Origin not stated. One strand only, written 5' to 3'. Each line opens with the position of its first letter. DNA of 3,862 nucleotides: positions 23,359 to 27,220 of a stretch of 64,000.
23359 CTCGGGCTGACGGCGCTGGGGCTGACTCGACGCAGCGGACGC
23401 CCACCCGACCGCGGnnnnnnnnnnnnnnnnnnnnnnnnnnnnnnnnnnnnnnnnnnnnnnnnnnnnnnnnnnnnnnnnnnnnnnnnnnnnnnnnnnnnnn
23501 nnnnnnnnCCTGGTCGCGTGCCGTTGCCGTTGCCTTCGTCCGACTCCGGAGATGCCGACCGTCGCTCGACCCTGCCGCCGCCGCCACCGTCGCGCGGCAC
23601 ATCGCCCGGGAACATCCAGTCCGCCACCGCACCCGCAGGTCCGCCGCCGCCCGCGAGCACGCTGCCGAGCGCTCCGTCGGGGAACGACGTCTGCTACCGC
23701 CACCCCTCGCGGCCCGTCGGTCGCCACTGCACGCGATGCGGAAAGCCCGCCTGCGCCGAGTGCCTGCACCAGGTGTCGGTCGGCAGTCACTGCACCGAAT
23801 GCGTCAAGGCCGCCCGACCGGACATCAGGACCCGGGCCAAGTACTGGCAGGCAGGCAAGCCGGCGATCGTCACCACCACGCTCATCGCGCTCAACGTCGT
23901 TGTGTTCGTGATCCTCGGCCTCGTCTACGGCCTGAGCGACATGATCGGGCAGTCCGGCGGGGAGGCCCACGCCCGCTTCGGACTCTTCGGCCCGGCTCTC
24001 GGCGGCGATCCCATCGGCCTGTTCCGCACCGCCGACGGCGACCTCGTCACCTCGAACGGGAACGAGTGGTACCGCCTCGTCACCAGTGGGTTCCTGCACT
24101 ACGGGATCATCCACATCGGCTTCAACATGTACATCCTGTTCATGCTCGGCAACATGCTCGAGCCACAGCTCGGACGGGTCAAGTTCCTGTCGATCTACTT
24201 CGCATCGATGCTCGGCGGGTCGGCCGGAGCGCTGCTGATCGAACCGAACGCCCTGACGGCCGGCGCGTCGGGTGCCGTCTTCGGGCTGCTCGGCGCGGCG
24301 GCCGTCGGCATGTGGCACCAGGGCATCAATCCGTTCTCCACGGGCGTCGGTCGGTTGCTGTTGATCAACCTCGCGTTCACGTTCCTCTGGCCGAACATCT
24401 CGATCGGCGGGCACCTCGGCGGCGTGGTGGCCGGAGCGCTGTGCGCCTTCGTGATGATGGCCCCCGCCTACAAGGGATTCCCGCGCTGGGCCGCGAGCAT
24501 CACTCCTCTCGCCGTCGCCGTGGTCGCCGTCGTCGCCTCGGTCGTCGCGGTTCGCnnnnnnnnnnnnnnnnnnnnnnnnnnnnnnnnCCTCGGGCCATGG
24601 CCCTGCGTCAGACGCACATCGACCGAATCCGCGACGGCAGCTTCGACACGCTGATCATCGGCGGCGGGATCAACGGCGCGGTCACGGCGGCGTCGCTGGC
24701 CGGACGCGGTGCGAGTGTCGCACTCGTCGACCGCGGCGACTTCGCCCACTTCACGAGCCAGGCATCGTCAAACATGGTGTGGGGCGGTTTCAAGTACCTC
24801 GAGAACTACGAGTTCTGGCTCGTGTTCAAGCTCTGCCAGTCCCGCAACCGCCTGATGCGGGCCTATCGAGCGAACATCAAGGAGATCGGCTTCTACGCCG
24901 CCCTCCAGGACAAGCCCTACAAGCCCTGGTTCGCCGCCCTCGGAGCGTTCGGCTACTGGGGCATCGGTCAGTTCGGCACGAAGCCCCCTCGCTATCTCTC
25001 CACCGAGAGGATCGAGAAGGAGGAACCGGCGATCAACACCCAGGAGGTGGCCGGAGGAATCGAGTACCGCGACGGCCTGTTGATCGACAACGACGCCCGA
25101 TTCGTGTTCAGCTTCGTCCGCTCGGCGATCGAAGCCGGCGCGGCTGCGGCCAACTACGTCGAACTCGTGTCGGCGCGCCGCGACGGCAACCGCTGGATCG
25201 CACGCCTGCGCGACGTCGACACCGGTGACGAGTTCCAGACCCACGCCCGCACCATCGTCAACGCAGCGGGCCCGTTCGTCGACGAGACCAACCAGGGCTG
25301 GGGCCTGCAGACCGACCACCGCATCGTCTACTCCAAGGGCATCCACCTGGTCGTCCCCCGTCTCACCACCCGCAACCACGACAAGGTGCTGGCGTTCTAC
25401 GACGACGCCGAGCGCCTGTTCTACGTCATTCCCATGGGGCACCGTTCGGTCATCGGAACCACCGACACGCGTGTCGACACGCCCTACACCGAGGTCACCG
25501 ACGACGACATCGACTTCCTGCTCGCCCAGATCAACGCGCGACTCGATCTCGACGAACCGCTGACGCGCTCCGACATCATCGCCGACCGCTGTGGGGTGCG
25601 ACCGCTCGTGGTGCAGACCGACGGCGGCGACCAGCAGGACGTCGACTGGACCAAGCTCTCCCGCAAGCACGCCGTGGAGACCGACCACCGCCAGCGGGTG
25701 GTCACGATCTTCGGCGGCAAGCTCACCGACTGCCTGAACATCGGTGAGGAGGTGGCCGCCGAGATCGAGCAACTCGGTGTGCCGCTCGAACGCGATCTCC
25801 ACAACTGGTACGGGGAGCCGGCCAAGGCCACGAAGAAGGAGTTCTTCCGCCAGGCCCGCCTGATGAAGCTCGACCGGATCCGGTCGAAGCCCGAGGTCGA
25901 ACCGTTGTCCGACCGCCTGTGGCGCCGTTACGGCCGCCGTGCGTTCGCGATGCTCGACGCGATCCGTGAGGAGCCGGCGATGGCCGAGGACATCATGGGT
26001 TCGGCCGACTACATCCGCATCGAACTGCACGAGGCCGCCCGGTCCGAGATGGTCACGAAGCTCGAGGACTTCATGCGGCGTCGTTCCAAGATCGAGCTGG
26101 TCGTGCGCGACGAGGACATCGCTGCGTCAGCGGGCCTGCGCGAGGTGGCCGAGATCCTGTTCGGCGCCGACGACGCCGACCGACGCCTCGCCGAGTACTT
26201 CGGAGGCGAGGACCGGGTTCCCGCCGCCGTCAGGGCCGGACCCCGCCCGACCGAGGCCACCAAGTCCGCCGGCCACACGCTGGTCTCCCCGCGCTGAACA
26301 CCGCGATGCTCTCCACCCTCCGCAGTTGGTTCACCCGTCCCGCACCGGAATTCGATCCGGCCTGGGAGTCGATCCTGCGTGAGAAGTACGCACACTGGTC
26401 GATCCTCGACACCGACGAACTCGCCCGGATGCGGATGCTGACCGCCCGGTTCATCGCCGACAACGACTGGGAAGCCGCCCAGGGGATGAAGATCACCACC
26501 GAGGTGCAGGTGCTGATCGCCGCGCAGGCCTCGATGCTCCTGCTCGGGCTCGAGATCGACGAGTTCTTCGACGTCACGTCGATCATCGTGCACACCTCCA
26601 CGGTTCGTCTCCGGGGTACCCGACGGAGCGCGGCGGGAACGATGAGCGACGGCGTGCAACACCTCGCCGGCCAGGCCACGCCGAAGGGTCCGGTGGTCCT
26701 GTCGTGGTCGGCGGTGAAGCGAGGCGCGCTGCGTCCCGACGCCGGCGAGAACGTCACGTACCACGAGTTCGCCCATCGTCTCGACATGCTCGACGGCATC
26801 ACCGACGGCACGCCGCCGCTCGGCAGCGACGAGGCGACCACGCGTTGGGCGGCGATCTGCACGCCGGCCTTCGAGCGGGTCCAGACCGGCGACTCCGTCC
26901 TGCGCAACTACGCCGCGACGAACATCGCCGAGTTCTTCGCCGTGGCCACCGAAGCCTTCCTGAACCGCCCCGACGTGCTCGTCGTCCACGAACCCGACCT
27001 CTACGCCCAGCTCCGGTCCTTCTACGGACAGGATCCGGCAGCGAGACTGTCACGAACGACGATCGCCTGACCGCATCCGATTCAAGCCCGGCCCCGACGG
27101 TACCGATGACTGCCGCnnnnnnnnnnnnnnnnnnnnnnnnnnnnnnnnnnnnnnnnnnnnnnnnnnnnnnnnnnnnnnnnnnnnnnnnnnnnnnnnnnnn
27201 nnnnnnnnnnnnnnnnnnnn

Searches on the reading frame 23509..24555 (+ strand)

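Call 49: search_protein_families(library=pfam, proteins=[window:23509-24555:+], max_evalue=0.0001)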
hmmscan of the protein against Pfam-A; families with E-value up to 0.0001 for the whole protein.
window:23509-24555:+ (349 aa): 1 family
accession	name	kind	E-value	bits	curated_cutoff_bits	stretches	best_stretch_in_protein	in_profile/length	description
PF01694.28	Rhomboid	-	8.5e-31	107.5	22.6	1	185-317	2-141/143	Rhomboid domain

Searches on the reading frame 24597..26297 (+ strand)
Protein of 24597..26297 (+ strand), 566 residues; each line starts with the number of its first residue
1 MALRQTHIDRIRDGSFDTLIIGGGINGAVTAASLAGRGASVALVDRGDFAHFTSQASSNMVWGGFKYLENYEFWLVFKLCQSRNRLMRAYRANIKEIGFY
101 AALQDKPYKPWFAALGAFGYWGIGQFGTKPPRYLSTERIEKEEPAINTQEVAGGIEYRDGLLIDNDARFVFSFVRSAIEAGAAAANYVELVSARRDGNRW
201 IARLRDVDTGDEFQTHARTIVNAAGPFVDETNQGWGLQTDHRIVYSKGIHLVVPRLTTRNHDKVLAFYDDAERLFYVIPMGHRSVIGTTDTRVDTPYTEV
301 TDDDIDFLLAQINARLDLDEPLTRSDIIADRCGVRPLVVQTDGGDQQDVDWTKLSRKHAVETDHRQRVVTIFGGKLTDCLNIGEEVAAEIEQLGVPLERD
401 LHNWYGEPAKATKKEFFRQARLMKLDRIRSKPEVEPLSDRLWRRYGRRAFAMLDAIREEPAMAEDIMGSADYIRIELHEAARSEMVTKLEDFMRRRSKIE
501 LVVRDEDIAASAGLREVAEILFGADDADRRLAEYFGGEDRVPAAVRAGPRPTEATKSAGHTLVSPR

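Call 10: search_protein_families(library=pfam, proteins=[window:24597-26297:+])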
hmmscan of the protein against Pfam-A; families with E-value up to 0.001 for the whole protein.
window:24597-26297:+ (566 aa): 5 families
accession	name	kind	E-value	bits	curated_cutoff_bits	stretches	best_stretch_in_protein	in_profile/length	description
PF01266.30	DAO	-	2.3e-44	152.8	27.9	1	17-343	1-316/353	FAD dependent oxidoreductase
PF16901.10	DAO_C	-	1.7e-11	44.5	31.4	1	438-521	33-118/126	C-terminal domain of alpha-glycerophosphate oxidase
PF01494.25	FAD_binding_3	-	4.5e-08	33.1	22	0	17-57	3-43/349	FAD binding domain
PF13450.12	NAD_binding_8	-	4.6e-05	24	21.9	1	20-48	1-29/68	NAD(P)-binding Rossmann-like domain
PF00890.30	FAD_binding_2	-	0.00043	20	20.4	1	17-62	1-46/414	FAD binding domain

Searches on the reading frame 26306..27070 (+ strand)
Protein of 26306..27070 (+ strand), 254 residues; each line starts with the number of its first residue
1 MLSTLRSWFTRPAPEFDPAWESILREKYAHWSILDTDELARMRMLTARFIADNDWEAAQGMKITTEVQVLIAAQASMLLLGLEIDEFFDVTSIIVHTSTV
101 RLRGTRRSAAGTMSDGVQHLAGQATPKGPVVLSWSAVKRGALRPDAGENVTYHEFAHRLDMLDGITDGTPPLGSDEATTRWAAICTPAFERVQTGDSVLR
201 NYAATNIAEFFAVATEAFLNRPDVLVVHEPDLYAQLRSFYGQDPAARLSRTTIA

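Call 10: search_protein_families(library=pfam, proteins=[window:26306-27070:+])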
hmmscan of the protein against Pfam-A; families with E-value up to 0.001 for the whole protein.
window:26306-27070:+ (254 aa): 1 family
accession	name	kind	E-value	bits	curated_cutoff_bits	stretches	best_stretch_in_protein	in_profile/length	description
PF06167.18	Peptidase_M90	-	1.2e-65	221.9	26.2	1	13-240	12-242/243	Glucose-regulated metallo-peptidase M90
